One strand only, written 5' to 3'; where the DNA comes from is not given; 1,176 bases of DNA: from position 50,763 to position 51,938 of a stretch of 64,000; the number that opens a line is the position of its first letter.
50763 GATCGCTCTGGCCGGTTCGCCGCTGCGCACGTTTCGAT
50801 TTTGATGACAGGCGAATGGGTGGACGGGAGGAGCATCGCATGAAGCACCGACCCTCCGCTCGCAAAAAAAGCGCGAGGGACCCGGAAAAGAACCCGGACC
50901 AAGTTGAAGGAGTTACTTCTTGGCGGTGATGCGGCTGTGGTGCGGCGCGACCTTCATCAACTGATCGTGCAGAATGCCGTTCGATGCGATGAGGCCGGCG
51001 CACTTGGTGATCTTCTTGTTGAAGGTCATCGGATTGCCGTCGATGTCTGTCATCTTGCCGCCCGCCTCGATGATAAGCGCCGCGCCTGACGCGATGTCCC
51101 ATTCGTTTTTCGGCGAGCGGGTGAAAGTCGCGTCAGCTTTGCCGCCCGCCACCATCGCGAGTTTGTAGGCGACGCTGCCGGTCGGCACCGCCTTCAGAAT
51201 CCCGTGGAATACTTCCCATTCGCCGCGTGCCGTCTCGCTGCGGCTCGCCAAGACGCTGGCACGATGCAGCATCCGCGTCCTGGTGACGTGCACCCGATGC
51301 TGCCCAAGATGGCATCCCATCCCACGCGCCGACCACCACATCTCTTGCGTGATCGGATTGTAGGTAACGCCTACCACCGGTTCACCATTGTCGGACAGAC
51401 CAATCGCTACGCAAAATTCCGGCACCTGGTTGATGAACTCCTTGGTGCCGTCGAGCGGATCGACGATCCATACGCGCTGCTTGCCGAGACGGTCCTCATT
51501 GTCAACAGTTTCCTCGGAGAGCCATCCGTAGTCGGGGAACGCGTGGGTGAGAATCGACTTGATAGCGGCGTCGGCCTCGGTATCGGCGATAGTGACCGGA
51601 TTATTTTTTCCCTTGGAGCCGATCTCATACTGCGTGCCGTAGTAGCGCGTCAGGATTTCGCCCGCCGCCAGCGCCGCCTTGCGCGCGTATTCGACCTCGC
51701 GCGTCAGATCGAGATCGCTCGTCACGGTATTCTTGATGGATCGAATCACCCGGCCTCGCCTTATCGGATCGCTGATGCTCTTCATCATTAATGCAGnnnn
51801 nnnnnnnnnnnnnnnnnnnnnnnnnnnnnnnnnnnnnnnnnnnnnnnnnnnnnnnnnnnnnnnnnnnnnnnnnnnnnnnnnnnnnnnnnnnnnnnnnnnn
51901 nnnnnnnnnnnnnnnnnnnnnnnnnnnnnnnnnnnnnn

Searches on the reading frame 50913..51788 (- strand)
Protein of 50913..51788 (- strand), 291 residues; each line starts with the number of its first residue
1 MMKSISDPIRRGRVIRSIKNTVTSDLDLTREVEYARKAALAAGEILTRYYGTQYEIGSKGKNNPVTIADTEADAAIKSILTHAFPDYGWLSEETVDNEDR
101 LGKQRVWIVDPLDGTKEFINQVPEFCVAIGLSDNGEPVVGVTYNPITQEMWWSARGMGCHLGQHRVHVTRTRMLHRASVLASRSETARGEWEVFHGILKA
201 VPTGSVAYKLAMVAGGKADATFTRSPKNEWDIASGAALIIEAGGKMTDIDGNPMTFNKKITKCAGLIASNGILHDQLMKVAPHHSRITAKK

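Call 49: search_protein_families(library=pfam, proteins=[window:50913-51788:-], max_evalue=0.00001)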
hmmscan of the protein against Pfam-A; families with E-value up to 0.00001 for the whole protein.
window:50913-51788:- (291 aa): 1 family
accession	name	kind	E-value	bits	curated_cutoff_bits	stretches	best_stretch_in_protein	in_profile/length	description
PF00459.30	Inositol_P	-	4.3e-59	200.6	27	1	32-281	6-266/271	Inositol monophosphatase family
